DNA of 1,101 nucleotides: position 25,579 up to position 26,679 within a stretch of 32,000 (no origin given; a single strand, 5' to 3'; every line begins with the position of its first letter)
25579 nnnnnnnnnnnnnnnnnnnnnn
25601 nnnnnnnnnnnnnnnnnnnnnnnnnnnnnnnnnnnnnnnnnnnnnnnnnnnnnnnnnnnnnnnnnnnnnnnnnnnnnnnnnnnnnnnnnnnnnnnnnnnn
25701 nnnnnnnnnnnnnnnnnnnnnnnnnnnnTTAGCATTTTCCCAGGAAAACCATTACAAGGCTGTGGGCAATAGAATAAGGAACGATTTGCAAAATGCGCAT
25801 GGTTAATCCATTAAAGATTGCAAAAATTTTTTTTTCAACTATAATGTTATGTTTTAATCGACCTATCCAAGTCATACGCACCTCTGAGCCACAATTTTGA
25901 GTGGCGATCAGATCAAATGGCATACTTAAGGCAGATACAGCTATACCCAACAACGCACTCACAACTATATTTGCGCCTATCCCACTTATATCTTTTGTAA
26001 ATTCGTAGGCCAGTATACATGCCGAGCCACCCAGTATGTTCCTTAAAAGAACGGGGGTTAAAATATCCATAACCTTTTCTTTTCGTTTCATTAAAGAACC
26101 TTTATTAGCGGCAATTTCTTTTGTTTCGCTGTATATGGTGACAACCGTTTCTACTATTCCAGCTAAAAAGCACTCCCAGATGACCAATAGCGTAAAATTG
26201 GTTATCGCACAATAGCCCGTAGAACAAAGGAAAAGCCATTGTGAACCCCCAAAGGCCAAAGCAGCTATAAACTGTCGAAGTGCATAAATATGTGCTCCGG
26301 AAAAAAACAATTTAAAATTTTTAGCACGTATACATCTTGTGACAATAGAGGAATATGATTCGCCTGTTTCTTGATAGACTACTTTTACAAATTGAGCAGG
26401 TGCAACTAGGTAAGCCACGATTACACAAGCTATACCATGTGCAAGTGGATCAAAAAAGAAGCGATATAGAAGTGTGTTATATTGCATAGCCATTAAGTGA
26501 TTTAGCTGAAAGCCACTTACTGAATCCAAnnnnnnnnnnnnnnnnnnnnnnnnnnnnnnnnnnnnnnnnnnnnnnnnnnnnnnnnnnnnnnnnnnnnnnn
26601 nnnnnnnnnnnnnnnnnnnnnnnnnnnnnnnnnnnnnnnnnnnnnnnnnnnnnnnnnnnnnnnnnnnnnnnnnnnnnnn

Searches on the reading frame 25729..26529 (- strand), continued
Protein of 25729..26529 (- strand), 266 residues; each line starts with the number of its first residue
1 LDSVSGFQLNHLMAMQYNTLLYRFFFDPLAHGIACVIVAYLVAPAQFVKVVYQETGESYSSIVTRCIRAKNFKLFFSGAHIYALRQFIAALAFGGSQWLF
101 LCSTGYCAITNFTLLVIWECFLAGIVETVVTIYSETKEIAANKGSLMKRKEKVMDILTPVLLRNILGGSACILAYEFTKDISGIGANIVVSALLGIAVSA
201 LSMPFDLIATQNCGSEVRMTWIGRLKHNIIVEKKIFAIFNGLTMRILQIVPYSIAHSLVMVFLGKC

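Call 72: fold_search(model_id=the predicted structure, library=pdb)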
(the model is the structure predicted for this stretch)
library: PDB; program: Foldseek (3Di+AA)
matches with E <= 10: 145; with E <= 0.001: 1
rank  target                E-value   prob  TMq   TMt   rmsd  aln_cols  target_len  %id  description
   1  8hbv_A                2.5e-04  1.00  0.64  0.57   5.8       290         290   15  Structure of human UCP1 in the nucleotide-free state (released 2023-06-21)
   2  8g8w_A                1.2e-03  1.00  0.66  0.59   5.5       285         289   15  Molecular mechanism of nucleotide inhibition of human uncoupling protein 1 (released 2023-06-07)
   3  6gci_A                6.2e-03  1.00  0.70  0.62   5.6       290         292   12  Structure of the bongkrekic acid-inhibited mitochondrial ADP/ATP carrier (released 2019-01-09)
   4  8b6h_DV               1.3e-02  1.00  0.69  0.56   5.6       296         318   11  Cryo-EM structure of cytochrome c oxidase dimer (complex IV) from respiratory supercomplex of Tetrahymena thermophila (released 2023-03-29)
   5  4c9q_B                2.5e-02  1.00  0.63  0.56   6.0       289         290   11  Structure of yeast mitochondrial ADP/ATP carrier isoform 3 inhibited by carboxyatractyloside (P21 crystal form) (released 2014-01-22)
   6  4c9h_A                3.7e-02  1.00  0.51  0.47   8.2       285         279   12  Structure of yeast mitochondrial ADP/ATP carrier isoform 2 inhibited by carboxyatractyloside (P212121 crystal form) (released 2014-01-22)
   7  4c9g                  4.2e-02  1.00  0.58  0.56   6.5       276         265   12  Structure of yeast mitochondrial ADP/ATP carrier isoform 2 inhibited by carboxyatractyloside (C2221 crystal form) (released 2014-01-22)
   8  4c9j_A                1.1e-01  1.00  0.57  0.53   6.9       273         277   15  Structure of yeast mitochondrial ADP/ATP carrier isoform 3 inhibited by carboxyatractyloside (P212121 crystal form) (released 2014-01-22)
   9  4c9j_B                1.5e-01  0.93  0.41  0.40   9.1       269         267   14  Structure of yeast mitochondrial ADP/ATP carrier isoform 3 inhibited by carboxyatractyloside (P212121 crystal form) (released 2014-01-22)
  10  8ipq_A                3.9e-01  0.16  0.20  0.13  16.2       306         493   12  Cryo-EM structure of heme transporter CydDC from Mycobacterium smegmatis in the inward facing apo state (released 2023-06-14)
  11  8qoe_A                6.2e-01  0.18  0.23  0.14  15.8       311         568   13  Inward-facing conformation of the ABC transporter BmrA (released 2023-12-20)
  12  7x0t_A                1.1e+00  0.11  0.19  0.09  25.5       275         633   10  Cryo-EM structure of human ABCD1 E630Q in the presence of C26:0-CoA and ATP (released 2023-03-22)
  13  7rtu_B                1.3e+00  0.05  0.14  0.11  28.1       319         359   12  Cryo-EM structure of a TTYH2 trans-dimer (released 2021-08-25)
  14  3ezu                  1.5e+00  0.12  0.18  0.15  15.7       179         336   13  Crystal structure of multidomain protein of unknown function with GGDEF-domain (NP_951600.1) from GEOBACTER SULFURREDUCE (released 2008-11-18)
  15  7q37                  1.6e+00  0.08  0.18  0.19  17.3       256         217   11  Crystal structure of proton pump MAR rhodopsin pressurized with krypton (released 2022-04-27)
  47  9lrc                  4.4e+00  0.06  0.19  0.18  20.3       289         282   10  Cryo-EM structure of the histamine H4 receptor-Gi protein complex (Receptor focused) (released 2025-06-11)
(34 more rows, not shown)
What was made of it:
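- On Mitochondrial carrier family (MCF / SLC25, Pfam PF00153): The top 9 Foldseek PDB hits are all carriers, with TMq 0.41-0.70 (call 72).
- Closest known: Eukaryotic SLC25 nucleotide carriers. Different: Sequence identity is 11-16% (call 72).
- Its top 9 PDB matches are all MCF (TMq up to 0.70), after which probability drops to 0.16 (call 72). The AF2 model superposes best on transport-competent carriers (call 72).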

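Call 79: find_homologous_proteins(query=L010:4980-5732:+, max_evalue=0.001)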
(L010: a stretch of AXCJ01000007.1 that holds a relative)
Query L010:4980-5732:+ (250 aa): 1 proteins with E <= 0.001 among 734 candidates.
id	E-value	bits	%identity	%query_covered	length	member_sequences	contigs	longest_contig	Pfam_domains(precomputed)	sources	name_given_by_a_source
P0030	3.0e-153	527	100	100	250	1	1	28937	PF00153.33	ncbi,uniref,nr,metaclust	ncbi:MAG: putative membrane protein [Candidatus Xenolissoclinum pacificiensis L6]|uniref:Membrane pr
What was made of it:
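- Tried and rejected: The search with the Xenolissoclinum protein returned only that protein itself (call 79).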

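Call 80: fold_search(model_id=the predicted structure, library=viral)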
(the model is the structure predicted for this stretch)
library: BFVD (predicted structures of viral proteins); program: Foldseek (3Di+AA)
matches with E <= 10: 78; with E <= 0.001: 3
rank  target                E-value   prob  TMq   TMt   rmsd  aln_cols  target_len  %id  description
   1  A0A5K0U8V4            1.3e-04  1.00  0.64  0.47   6.0       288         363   15  Mitochondrial carrier [Yasminevirus sp. GU-2018]
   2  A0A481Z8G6            8.0e-04  1.00  0.69  0.65   5.5       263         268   15  Mitochondrial carrier-like protein [Pithovirus LCPAC302]
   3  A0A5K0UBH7            8.7e-04  1.00  0.71  0.65   5.4       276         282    9  Mitochondrial carrier protein [Yasminevirus sp. GU-2018]
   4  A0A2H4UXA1            1.8e-03  1.00  0.68  0.47   5.1       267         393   13  Mitochondrial carrier protein-like protein [Drosophila innubila nudivirus]
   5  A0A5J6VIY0            2.0e-03  1.00  0.60  0.64   5.8       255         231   14  Mitochondrial carrier protein [Megaviridae environmental sample]
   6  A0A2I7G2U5            6.8e-03  1.00  0.63  0.29   5.5       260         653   13  Uncharacterized protein [Esparto virus]
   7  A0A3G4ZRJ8            1.2e-02  1.00  0.58  0.53   7.3       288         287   13  Mitochondrial carrier protein [Terrestrivirus sp.]
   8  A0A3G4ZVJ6            1.2e-02  1.00  0.58  0.55   6.4       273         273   12  Mitochondrial carrier protein-like protein [Dasosvirus sp.]
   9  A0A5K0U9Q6            1.3e-02  1.00  0.61  0.49   6.5       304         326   12  Mitochondrial carrier protein [Yasminevirus sp. GU-2018]
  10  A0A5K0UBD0            2.7e-02  1.00  0.62  0.58   5.6       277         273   11  Carrier superfamily protein [Yasminevirus sp. GU-2018]
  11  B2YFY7                5.3e-02  1.00  0.61  0.60   6.1       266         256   11  Mitochondrial carrier protein [Musca hytrovirus(isolate Musca domestica/United States/Boucias/-)]
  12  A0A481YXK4            5.5e-02  1.00  0.55  0.63   5.6       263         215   14  Uncharacterized protein [Marseillevirus LCMAC201]
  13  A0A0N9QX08            3.0e-01  0.99  0.52  0.65   6.1       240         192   14  Uncharacterized protein [Chrysochromulina ericina virus CeV-01B]
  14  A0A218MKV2            1.3e+00  0.13  0.23  0.12  13.4       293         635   11  Large polyvalent protein associated domain-containing protein [uncultured virus]
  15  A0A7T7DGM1            2.2e+00  0.09  0.21  0.23  20.3       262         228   11  (no name in the UniProt tables at hand)
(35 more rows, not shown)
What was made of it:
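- On Mitochondrial carrier family (MCF / SLC25, Pfam PF00153): The top 13 BFVD hits are all carriers (call 80).
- Closest known: Mitochondrial carrier proteins of giant viruses and nudiviruses. Same: Some are equally short, at 231-282 aa (call 80).
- The top 13 viral matches are all MCF (call 80).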

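Call 88: search_protein_families(library=pfam, alignment_id=A4, max_evalue=0.001)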
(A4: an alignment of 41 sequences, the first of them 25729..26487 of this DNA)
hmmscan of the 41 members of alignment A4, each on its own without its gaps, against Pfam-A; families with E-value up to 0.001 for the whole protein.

A. member 1, window:25729-26487:- (252 aa): 1 family
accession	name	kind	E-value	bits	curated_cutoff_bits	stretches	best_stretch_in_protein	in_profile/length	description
PF00153.32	Mito_carr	-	1.3e-09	38.1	22.3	0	15-77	10-79/96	Mitochondrial carrier protein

B. families by the number of members that match (of 41 scanned): 1 family
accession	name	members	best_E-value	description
PF00153.32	Mito_carr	36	4.5e-14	Mitochondrial carrier protein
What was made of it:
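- On Mitochondrial carrier family (MCF / SLC25, Pfam PF00153): 36 of 41 family members match at E<=0.001 (call 88).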

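Call 93: find_encoding_contigs(protein=P0070, flank=5000, max_places=2)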
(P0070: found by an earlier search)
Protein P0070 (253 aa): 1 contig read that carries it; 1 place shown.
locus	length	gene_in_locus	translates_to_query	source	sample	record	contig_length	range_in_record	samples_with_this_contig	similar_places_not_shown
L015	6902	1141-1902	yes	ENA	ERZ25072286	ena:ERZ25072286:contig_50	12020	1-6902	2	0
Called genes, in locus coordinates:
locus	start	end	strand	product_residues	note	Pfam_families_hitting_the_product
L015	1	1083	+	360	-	?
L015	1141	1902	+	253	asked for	-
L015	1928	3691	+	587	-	-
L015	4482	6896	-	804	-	PF00676:E1_dh, PF02779:Transket_pyr, PF02780:Transketolase_C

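Call 94: search_protein_families(library=pfam, proteins=[L015:1928-3691:+, L015:1-1083:+, L012:5786-6574:+, L013:3865-5310:+, L014:2-1882:+], max_evalue=0.01)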
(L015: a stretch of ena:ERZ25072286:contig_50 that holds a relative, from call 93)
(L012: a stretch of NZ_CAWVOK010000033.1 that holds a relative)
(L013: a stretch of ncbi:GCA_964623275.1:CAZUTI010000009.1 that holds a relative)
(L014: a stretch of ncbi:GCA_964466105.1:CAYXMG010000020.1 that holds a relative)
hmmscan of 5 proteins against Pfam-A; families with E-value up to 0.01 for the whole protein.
L015:1928-3691:+ (587 aa): 1 family
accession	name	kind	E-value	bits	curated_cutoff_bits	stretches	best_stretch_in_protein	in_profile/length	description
PF13350.11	Y_phosphatase3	-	0.0097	16.3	22.2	0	454-513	93-149/240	Tyrosine phosphatase family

L015:1-1083:+ (360 aa): 8 families
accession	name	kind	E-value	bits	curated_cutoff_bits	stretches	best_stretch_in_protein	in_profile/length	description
PF12796.13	Ank_2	-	6.3e-82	270.7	27.3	6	74-162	1-85/90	Ankyrin repeats (3 copies)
PF00023.36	Ank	-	2.8e-74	241.2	21.1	9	71-101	3-33/33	Ankyrin repeat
PF13637.12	Ank_4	-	3.8e-53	176.7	22.7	9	41-90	1-50/50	Ankyrin repeats (many copies)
PF13606.12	Ank_3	-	7.3e-52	166.9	22.3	6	197-223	3-29/30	Ankyrin repeat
PF13857.12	Ank_5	-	1.5e-42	143.6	27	6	181-234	1-54/56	Ankyrin repeats (many copies)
PF24521.3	Ank_KRIT1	-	4.6e-15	56.1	80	1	195-264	45-119/149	KRIT1 ankyrin-repeats domain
PF23745.1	ANK_LRRK2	-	0.00069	19.9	27.5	0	54-135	15-96/130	LRRK2 ANK repeat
PF24407.1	HTH_upst_double_PIN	-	0.0062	17.3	27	0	106-143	28-65/70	HTH_upstream_double_PIN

L012:5786-6574:+ (262 aa): 0 families

L013:3865-5310:+ (481 aa): 1 family
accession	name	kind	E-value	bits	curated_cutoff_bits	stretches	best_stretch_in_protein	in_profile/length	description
PF07690.21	MFS_1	-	0.0018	17.7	33.4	1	141-421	122-342/347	Major Facilitator Superfamily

L014:2-1882:+ (626 aa): 3 families
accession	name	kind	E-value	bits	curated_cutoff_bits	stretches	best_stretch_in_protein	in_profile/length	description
PF01515.24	PTA_PTB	-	3.7e-72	243.8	24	1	302-622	3-319/319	Phosphate acetyl/butaryl transferase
PF03949.21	Malic_M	-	1.1e-23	84.3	23.5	1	36-228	3-227/258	Malic enzyme, NAD binding domain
PF00899.27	ThiF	-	0.0012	18.5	28.1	1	53-115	15-68/238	ThiF family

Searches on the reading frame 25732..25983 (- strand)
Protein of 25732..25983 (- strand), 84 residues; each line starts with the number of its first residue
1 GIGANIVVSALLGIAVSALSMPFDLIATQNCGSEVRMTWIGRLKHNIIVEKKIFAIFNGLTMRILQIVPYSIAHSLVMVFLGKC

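Call 87: search_protein_families(library=pfam, proteins=[window:25732-25983:-], max_evalue=10)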
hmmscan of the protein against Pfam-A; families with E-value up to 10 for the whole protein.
seq(84 aa): 1 family
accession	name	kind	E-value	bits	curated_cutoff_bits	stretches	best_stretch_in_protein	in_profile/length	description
PF00153.32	Mito_carr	-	0.00058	20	22.3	1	3-76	6-83/96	Mitochondrial carrier protein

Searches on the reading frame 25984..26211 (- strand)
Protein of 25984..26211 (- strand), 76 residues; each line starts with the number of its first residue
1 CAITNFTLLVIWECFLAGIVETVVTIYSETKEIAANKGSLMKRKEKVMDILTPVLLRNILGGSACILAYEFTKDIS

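Call 87: search_protein_families(library=pfam, proteins=[window:25984-26211:-], max_evalue=10)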
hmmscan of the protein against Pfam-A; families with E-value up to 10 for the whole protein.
seq(76 aa): 0 families

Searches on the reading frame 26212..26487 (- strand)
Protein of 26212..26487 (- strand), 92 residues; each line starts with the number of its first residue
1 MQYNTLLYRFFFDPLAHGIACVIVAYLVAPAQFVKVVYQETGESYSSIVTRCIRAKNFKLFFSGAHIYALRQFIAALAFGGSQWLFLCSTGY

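Call 87: search_protein_families(library=pfam, proteins=[window:26212-26487:-], max_evalue=10)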
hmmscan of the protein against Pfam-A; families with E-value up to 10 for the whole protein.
seq(92 aa): 2 families
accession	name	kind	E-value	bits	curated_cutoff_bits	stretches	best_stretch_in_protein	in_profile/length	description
PF00153.32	Mito_carr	-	0.0002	21.5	22.3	1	15-78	10-81/96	Mitochondrial carrier protein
PF08782.15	c-SKI_SMAD_bind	-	0.13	12.9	25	1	8-43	18-53/94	c-SKI Smad4 binding domain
